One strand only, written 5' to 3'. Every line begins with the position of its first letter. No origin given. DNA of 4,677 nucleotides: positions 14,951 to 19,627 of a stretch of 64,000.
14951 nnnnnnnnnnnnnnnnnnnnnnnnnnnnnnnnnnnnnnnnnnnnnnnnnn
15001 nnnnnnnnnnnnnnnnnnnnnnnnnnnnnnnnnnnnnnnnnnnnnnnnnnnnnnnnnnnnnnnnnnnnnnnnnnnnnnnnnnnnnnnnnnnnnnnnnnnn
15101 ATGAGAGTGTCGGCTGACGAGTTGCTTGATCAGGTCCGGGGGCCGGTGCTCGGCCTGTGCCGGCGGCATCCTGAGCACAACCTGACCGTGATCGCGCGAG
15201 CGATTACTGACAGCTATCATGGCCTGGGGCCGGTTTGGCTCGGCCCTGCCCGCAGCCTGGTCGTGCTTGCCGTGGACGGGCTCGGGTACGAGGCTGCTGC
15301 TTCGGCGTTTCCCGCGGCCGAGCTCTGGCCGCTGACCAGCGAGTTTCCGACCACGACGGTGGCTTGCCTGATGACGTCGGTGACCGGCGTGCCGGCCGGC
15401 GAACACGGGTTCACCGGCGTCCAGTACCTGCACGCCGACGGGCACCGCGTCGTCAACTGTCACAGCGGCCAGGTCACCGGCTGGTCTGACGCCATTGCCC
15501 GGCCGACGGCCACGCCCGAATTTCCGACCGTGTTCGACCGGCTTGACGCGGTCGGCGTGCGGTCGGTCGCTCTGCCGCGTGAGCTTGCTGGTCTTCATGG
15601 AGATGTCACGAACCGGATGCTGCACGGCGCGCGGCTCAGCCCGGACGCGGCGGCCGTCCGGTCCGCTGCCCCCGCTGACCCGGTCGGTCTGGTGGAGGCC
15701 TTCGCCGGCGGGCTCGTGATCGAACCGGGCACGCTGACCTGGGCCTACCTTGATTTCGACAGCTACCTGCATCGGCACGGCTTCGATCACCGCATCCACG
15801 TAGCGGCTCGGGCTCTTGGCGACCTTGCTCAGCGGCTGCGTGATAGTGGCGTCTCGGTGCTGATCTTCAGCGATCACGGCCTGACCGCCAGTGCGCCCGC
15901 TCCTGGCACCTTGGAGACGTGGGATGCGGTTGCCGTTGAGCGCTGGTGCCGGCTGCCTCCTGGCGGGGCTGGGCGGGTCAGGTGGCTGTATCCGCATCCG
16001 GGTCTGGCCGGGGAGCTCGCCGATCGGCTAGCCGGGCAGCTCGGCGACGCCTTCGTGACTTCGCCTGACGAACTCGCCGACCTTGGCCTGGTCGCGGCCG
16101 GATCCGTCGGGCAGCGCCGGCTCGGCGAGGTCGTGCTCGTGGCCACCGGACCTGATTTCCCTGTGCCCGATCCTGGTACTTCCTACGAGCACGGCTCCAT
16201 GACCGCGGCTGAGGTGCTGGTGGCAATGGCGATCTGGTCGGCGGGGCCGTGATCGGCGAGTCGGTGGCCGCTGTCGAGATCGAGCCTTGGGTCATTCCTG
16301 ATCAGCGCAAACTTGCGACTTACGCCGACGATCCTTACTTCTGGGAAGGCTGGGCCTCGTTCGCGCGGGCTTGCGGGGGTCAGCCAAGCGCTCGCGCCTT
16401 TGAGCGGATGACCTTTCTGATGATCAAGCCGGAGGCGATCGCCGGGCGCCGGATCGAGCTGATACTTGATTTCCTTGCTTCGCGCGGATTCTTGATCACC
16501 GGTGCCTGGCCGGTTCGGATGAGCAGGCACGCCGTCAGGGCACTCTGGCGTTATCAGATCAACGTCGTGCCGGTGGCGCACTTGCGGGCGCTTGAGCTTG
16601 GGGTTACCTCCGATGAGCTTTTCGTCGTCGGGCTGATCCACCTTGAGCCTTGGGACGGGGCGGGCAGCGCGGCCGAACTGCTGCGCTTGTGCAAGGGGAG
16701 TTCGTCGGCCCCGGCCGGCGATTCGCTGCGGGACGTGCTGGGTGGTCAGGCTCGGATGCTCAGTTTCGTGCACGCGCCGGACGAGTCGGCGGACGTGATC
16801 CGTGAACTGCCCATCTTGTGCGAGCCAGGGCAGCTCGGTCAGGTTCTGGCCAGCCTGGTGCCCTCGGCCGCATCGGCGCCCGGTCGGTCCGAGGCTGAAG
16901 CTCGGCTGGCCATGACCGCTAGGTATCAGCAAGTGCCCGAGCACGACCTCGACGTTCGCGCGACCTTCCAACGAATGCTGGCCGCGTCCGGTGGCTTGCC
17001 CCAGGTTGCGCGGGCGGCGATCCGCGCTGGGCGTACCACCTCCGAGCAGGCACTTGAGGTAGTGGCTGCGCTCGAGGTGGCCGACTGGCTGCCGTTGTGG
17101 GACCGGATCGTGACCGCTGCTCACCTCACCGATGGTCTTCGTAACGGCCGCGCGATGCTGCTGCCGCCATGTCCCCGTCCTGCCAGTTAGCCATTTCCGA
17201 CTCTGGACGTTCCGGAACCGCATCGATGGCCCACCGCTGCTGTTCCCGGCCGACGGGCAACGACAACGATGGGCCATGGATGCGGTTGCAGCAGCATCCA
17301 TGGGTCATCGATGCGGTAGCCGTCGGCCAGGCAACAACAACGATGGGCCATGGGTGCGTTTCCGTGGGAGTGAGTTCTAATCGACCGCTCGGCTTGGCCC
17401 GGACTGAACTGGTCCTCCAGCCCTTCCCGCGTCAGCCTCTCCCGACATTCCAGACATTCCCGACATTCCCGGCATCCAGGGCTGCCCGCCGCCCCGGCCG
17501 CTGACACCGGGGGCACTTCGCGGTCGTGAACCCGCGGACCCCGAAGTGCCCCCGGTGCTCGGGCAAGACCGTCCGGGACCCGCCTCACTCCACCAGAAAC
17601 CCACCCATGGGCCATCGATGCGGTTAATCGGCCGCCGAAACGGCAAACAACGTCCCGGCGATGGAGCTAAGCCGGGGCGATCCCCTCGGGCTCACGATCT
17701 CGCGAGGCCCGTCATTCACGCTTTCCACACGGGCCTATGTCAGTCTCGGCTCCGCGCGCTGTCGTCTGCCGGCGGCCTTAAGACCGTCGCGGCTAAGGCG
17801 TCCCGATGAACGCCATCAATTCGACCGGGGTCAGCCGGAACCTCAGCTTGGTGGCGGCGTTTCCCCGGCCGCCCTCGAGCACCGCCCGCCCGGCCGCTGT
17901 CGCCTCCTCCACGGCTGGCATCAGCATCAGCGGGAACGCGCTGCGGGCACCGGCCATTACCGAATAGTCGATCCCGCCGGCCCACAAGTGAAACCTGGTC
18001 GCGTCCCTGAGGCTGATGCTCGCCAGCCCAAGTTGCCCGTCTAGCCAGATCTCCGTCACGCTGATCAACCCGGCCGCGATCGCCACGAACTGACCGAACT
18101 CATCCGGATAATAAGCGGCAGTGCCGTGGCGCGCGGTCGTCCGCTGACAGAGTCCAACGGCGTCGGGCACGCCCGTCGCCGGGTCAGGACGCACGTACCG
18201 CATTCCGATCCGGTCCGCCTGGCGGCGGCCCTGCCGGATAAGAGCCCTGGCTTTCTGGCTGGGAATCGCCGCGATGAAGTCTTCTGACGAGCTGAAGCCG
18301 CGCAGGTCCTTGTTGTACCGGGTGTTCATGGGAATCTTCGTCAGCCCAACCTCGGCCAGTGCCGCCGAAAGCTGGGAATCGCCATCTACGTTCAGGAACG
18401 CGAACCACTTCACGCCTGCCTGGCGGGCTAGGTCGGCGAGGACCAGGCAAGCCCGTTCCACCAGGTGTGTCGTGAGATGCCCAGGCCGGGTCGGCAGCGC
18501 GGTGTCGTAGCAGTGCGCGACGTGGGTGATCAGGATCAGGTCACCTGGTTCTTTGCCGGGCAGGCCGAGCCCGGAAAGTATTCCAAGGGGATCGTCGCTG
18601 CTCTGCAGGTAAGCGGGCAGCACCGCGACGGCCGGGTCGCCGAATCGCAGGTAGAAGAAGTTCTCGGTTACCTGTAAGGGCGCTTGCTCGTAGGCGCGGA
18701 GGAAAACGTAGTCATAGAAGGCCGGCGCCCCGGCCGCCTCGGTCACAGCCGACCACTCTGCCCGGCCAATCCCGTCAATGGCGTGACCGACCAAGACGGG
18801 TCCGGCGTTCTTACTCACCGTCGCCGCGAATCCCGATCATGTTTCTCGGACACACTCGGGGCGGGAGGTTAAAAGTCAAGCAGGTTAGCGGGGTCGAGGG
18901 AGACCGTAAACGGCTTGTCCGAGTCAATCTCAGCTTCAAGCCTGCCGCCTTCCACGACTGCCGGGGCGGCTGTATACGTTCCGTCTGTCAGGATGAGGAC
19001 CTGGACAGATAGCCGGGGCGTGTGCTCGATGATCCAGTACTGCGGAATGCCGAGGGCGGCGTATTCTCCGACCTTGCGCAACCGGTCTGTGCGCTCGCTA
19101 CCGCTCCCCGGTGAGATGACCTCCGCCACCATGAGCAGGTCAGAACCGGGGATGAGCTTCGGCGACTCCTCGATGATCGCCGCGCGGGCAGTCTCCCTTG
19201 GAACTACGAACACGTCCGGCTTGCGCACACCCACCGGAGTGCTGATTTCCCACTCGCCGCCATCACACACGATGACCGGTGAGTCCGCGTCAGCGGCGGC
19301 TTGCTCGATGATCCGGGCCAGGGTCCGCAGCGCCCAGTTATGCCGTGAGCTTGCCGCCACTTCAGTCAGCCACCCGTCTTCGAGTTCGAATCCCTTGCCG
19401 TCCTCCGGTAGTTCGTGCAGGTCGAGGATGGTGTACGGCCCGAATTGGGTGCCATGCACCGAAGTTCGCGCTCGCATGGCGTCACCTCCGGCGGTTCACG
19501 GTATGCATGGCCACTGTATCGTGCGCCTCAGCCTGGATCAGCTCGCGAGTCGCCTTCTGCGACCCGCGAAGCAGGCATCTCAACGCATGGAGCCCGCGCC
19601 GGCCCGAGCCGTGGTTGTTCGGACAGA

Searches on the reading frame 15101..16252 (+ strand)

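Call 4: search_protein_families(library=pfam, proteins=[window:15101-16252:+], max_evalue=0.01)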
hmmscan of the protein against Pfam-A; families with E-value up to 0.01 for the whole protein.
window:15101-16252:+ (383 aa): 1 family
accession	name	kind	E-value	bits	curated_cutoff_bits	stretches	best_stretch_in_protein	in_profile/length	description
PF01663.27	Phosphodiest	-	3.4e-11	43.8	23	1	78-267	36-226/342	Type I phosphodiesterase / nucleotide pyrophosphatase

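Call 11: search_protein_families(library=ncbifam, proteins=[window:15101-16252:+], max_evalue=0.1)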
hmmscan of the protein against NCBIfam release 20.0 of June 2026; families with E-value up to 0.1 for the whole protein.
window:15101-16252:+ (383 aa): 1 family
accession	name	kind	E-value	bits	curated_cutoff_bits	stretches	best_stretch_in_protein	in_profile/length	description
TIGR02335.1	hydr_PhnA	equivalog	0.02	14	407.55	0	82-118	56-92/408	phosphonoacetate hydrolase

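Call 73: search_protein_families(library=padloc, proteins=[window:15101-16252:+], max_evalue=0.01)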
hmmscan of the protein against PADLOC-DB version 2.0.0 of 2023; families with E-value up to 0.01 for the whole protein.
window:15101-16252:+ (383 aa): 0 families

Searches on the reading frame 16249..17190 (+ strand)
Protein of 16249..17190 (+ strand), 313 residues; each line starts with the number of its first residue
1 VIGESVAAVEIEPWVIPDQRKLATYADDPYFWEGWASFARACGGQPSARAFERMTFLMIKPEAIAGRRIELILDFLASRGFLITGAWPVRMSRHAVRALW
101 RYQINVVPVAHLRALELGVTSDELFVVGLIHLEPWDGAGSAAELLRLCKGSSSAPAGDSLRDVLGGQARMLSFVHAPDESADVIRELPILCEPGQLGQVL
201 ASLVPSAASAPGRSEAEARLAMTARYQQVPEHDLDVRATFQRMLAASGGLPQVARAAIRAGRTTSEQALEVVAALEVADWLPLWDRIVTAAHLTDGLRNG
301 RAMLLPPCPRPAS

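Call 4: search_protein_families(library=pfam, proteins=[window:16249-17190:+], max_evalue=0.01)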
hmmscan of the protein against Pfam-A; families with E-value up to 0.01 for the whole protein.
window:16249-17190:+ (313 aa): 1 family
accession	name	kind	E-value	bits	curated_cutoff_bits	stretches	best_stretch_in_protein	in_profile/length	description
PF00334.24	NDK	-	0.00013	22.2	27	1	55-100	3-48/135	Nucleoside diphosphate kinase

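Call 11: search_protein_families(library=ncbifam, proteins=[window:16249-17190:+], max_evalue=0.1)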
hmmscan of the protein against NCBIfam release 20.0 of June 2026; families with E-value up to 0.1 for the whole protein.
window:16249-17190:+ (313 aa): 3 families
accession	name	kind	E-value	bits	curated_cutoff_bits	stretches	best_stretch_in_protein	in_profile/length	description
NF001908.0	PRK00668.1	equivalog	0.0064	16.3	155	1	54-98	5-49/141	nucleoside-diphosphate kinase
NF011116.0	PRK14545.1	equivalog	0.087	13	217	0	54-92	5-43/139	nucleoside-diphosphate kinase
NF011114.0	PRK14542.1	equivalog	0.09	12.5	250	0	54-95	3-44/137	nucleoside-diphosphate kinase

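Call 73: search_protein_families(library=padloc, proteins=[window:16249-17190:+], max_evalue=0.01)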
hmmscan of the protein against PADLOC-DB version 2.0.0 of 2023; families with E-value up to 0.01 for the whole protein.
window:16249-17190:+ (313 aa): 0 families

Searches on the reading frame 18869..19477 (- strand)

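Call 30: search_protein_families(library=ncbifam, proteins=[window:18869-19477:-], max_evalue=0.1)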
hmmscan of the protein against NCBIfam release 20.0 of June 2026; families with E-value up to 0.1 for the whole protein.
window:18869-19477:- (202 aa): 0 families

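Call 31: search_protein_families(library=pfam, proteins=[window:18869-19477:-], max_evalue=0.01)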
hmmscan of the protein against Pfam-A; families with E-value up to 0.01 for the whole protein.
window:18869-19477:- (202 aa): 1 family
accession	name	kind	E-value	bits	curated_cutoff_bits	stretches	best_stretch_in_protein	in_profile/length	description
PF05685.18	Uma2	-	1.7e-19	70.4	27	1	19-181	3-159/172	Putative restriction endonuclease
